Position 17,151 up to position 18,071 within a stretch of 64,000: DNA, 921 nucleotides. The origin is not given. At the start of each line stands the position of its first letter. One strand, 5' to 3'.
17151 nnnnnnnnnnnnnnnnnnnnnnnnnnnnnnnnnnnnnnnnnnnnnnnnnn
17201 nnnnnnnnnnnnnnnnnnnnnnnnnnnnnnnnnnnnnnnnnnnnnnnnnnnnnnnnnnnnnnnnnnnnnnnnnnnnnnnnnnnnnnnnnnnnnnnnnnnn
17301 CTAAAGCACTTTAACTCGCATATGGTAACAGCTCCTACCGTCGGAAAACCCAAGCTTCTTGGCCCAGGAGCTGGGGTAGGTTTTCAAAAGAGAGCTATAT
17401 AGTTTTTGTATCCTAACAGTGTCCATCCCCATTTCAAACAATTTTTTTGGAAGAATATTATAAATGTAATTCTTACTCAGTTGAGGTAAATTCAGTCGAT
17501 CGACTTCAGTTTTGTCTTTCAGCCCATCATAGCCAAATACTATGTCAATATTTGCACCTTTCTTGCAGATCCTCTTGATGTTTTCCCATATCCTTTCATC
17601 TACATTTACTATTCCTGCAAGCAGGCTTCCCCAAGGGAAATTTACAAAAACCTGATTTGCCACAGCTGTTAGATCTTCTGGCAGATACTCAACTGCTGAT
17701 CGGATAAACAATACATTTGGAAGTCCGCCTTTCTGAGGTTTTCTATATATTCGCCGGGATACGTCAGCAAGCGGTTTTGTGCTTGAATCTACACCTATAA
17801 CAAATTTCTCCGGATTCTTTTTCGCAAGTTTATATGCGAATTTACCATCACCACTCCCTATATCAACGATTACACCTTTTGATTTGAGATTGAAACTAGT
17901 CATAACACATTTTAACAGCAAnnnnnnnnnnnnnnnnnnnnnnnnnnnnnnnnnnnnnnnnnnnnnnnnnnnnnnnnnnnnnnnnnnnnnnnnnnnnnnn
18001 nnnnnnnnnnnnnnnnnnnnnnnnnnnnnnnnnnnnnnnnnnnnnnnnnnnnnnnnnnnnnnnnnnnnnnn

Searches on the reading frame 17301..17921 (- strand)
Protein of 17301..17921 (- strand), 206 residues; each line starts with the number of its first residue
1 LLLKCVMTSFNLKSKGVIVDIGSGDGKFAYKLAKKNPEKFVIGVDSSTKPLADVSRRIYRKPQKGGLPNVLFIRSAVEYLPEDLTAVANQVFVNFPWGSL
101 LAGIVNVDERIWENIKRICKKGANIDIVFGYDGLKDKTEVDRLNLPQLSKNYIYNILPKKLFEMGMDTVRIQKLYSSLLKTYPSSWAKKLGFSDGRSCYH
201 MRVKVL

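Call 3: search_protein_families(library=pfam, proteins=[window:17301-17921:-], max_evalue=1)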
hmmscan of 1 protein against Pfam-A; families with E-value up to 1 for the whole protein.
window:17301-17921:- (206 aa): 14 families
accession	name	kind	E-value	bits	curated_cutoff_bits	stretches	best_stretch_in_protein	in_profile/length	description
PF24675.1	NpmA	-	9.9e-60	201.9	60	1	13-202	22-211/214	16S rRNA (adenine(1408)-N(1))-methyltransferase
PF02390.23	Methyltransf_4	-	1.5e-11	44.5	24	1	16-96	3-81/173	Putative methyltransferase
PF13847.12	Methyltransf_31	-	1.2e-06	28.7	27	1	13-85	2-71/145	Methyltransferase domain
PF13649.12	Methyltransf_25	-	3.9e-06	27.9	27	1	18-84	1-62/97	Methyltransferase domain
PF08241.18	Methyltransf_11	-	0.00056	20.9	21.2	1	19-122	1-90/95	Methyltransferase domain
PF08242.18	Methyltransf_12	-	0.00069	20.7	30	1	19-77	1-59/98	Methyltransferase domain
PF01728.25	FtsJ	-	0.00079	19.8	24.1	1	7-49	13-56/181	FtsJ-like methyltransferase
PF05175.20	MTS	-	0.0012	19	23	1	8-56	25-73/170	Methyltransferase small domain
PF13489.12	Methyltransf_23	-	0.022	14.9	27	1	11-51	19-57/164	Methyltransferase domain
PF08123.19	DOT1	-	0.037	14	23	1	3-50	31-78/205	Histone methylation protein DOT1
PF01795.25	Methyltransf_5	-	0.043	13.7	27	1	2-64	8-70/309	MraW methylase family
PF12847.13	Methyltransf_18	-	0.057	13.9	27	1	13-59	13-59/151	Methyltransferase domain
PF01209.24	Ubie_methyltran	-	0.098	12.4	20.1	1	7-95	40-124/233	ubiE/COQ5 methyltransferase family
PF08003.17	Methyltransf_9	-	0.16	11.3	23.8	1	12-50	114-150/315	Protein of unknown function (DUF1698)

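Call 4: search_protein_families(library=ncbifam, proteins=[window:17301-17921:-], max_evalue=1)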
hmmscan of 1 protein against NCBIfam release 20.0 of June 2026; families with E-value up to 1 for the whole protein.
window:17301-17921:- (206 aa): 36 families (the best 25 are shown)
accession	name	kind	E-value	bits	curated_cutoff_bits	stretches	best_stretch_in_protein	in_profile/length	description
NF040634.1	16S_A1408_NpmB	exception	4.4e-39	134.1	460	1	15-203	26-214/217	16S rRNA (adenine(1408)-N(1))-methyltransferase NpmB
NF000030.2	16S_rRNA_NpmA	exception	9.6e-35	120.2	470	1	16-201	26-212/219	16S rRNA (adenine(1408)-N(1))-methyltransferase NpmA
NF051863.1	16S_A1408_WarA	equivalog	5.4e-34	117.5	305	1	17-203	1-180/190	16S rRNA (adenine(1408)-N(1))-methyltransferase WarA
NF000363.1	self_KamB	exception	4.8e-28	98.2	350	1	13-135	23-144/216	16S rRNA (adenine(1408)-N(1))-methyltransferase KamB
TIGR00091.1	TIGR00091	equivalog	4e-09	36.1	112.65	1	10-96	13-96/194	tRNA (guanosine(46)-N7)-methyltransferase TrmB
NF001080.0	PRK00121.2-2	equivalog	3.4e-07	29.7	132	1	9-96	41-125/224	tRNA (guanosine(46)-N7)-methyltransferase TrmB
NF010719.0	PRK14121.1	equivalog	1.3e-05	24.4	402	1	11-96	119-201/396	tRNA (guanosine(46)-N7)-methyltransferase TrmB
TIGR04543.1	ketoArg_3Met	equivalog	3.9e-05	22.9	425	1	14-96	149-229/336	2-ketoarginine methyltransferase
NF001244.0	PRK00216.1-5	equivalog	4.8e-05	22.8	216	1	9-81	43-113/236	bifunctional demethylmenaquinone methyltransferase/2-methoxy-6-polyprenyl-1,4-benzoquinol methylase UbiE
TIGR04074.1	bacter_Hen1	equivalog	0.00019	20.1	340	1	14-82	282-351/462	3' terminal RNA ribose 2'-O-methyltransferase Hen1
TIGR02469.1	CbiT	equivalog_domain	0.00052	20.3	78.3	1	6-94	11-95/124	precorrin-6Y C5,15-methyltransferase (decarboxylating) subunit CbiT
TIGR01934.1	MenG_MenH_UbiE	subfamily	0.00079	18.8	158.35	1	11-81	36-101/223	ubiquinone/menaquinone biosynthesis methyltransferase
TIGR03534.1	RF_mod_PrmC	equivalog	0.001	18.6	199.1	1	4-52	78-126/253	peptide chain release factor N(5)-glutamine methyltransferase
NF043040.1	corrin_prot_MT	hypoth_equivalog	0.0021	17.5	180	1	14-62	41-87/216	corrinoid protein-associated methyltransferase CpaM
NF011577.0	PRK15001.1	equivalog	0.0026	16.7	468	1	13-59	227-271/378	23S rRNA (guanine(1835)-N(2))-methyltransferase RlmG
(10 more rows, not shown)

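Call 5: search_solved_structures(query=window:17301-17921:-, max_evalue=1, show_alignments=4)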
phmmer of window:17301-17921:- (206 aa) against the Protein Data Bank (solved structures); distinct sequences matched with E-value up to 1: 22.
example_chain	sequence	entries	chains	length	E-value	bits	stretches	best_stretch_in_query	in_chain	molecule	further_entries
7ehf_A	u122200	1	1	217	1.1e-37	133.4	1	16-203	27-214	16S rRNA methyltransferase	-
3mte_A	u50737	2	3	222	1.3e-33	120.1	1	16-201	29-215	16S rRNA methylase | 16S rRNA (adenine(1408)-N(1))-methyltransferase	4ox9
3p2e_A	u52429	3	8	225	1.3e-33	120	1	16-201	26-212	16S rRNA methylase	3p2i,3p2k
3pb3_A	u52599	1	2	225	3.4e-33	118.7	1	16-201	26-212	16S rRNA methylase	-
5bw5_A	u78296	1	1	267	2.2e-30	109.6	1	14-203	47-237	16S rRNA (adenine(1408)-N(1))-methyltransferase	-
4x1o_A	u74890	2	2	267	2.2e-30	109.5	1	14-203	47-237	16S rRNA (adenine(1408)-N(1))-methyltransferase | Uncharacterized protein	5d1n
4rwz_A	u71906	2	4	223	6.1e-30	108.1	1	16-197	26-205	Putative rRNA methyltransferase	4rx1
5bw4_A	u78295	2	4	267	2.1e-28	103.1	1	14-203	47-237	16S rRNA (adenine(1408)-N(1))-methyltransferase | Uncharacterized protein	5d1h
7jlz_A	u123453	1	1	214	8.6e-28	101.1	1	15-204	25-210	16S rRNA methylase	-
3mq2_A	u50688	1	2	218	2.3e-21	80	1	16-130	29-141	16S rRNA methyltransferase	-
3mgg_A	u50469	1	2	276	0.0019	21.6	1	18-133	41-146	Methyltransferase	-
3fyd_A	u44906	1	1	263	0.011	19.1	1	7-60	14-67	Probable dimethyladenosine transferase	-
3fyc_A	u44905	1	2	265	0.012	18.9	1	7-60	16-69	Probable dimethyladenosine transferase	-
3grr_A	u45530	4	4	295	0.015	18.7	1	7-60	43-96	Dimethyladenosine transferase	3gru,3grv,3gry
1yzh_A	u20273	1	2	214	0.075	16.4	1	17-71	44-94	tRNA (guanine-N(7)-)-methyltransferase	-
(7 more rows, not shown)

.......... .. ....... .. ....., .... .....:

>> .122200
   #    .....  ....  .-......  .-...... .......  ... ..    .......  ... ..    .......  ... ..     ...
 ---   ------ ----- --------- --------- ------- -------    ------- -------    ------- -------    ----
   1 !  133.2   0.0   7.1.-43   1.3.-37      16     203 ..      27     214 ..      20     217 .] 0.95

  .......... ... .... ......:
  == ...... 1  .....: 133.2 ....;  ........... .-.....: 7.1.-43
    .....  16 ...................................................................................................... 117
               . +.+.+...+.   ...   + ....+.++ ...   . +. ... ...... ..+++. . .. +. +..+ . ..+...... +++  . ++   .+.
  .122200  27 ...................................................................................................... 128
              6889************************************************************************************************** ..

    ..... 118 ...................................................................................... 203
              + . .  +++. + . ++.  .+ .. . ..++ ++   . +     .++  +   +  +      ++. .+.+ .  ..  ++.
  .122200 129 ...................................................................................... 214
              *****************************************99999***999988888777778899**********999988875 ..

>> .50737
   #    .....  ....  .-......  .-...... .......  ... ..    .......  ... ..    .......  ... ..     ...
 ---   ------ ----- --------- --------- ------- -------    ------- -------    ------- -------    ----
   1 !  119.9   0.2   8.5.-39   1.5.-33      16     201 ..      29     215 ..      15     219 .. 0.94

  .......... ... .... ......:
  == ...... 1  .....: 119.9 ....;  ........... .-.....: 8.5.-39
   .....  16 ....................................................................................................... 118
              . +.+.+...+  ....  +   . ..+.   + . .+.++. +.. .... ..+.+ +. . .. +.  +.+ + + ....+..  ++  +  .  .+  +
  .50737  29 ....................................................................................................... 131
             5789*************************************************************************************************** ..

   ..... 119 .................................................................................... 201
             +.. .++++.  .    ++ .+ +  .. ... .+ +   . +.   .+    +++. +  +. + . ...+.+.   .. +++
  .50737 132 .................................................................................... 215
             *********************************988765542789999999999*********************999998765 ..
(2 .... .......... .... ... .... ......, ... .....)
